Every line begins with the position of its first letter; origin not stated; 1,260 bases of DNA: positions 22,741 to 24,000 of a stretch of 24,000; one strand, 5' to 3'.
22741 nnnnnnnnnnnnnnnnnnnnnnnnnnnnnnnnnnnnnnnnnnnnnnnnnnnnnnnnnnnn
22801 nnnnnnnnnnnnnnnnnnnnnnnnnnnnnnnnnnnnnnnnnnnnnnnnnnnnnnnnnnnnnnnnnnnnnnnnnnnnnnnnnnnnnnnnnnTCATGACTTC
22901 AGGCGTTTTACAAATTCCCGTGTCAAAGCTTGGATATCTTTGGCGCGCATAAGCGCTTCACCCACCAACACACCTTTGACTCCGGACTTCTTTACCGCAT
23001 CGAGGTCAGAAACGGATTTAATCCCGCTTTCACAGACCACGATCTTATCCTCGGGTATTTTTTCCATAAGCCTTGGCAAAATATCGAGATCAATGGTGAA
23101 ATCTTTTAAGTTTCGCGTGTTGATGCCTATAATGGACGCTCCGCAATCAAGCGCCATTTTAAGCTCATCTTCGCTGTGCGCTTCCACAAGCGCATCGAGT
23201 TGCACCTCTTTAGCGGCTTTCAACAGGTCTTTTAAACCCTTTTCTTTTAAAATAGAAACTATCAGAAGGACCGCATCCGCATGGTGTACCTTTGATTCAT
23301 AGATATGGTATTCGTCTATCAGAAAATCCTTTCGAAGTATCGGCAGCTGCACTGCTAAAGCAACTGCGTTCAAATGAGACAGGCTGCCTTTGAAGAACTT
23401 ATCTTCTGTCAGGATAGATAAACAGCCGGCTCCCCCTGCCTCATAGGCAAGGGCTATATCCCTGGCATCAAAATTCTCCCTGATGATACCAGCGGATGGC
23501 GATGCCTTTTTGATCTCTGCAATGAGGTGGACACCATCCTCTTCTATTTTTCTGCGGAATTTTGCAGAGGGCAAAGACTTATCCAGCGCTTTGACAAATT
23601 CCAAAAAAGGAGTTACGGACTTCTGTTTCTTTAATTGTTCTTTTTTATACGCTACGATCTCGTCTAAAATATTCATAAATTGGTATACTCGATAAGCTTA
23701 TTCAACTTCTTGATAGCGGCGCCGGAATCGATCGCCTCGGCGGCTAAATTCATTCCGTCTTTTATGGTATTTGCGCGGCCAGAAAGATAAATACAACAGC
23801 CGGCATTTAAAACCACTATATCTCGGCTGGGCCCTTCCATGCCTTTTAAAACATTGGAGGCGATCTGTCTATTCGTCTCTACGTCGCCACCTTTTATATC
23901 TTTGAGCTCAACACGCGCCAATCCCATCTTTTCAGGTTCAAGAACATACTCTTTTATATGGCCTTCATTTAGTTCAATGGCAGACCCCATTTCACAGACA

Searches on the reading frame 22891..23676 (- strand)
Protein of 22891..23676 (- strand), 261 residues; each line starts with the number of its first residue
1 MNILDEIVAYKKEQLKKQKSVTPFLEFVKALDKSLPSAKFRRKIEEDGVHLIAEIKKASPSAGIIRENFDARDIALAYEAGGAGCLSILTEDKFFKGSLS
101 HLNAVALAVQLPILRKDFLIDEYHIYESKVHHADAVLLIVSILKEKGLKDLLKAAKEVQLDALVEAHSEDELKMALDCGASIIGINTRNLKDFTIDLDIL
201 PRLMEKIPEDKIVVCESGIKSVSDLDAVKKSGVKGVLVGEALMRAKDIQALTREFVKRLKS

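Call 11: search_protein_families(library=pfam, proteins=[window:22891-23676:-], max_evalue=0.01)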
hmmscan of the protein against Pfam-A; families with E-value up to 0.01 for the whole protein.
window:22891-23676:- (261 aa): 3 families
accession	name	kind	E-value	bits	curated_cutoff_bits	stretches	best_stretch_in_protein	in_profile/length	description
PF00218.27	IGPS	-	3.5e-84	282.4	27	1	4-254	1-253/254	Indole-3-glycerol phosphate synthase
PF00977.27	His_biosynth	-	0.00037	20.4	23.6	0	217-244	197-224/228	Histidine biosynthesis protein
PF04131.20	NanE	-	0.0012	18.6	27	0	148-257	81-188/192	Putative N-acetylmannosamine-6-phosphate epimerase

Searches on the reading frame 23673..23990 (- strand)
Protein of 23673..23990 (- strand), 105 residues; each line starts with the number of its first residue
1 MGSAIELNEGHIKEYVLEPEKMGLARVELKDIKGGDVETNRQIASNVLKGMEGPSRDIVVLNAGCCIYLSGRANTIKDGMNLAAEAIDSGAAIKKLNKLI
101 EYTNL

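Call 70: search_protein_families(library=pfam, proteins=[window:23673-23990:-], max_evalue=0.001)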
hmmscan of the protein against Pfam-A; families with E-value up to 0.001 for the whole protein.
window:23673-23990:- (105 aa): 1 family
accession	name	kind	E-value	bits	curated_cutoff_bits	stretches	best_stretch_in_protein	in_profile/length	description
PF00591.27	Glycos_transf_3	-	1.4e-19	71.1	27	1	5-92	164-252/253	Glycosyl transferase family, a/b domain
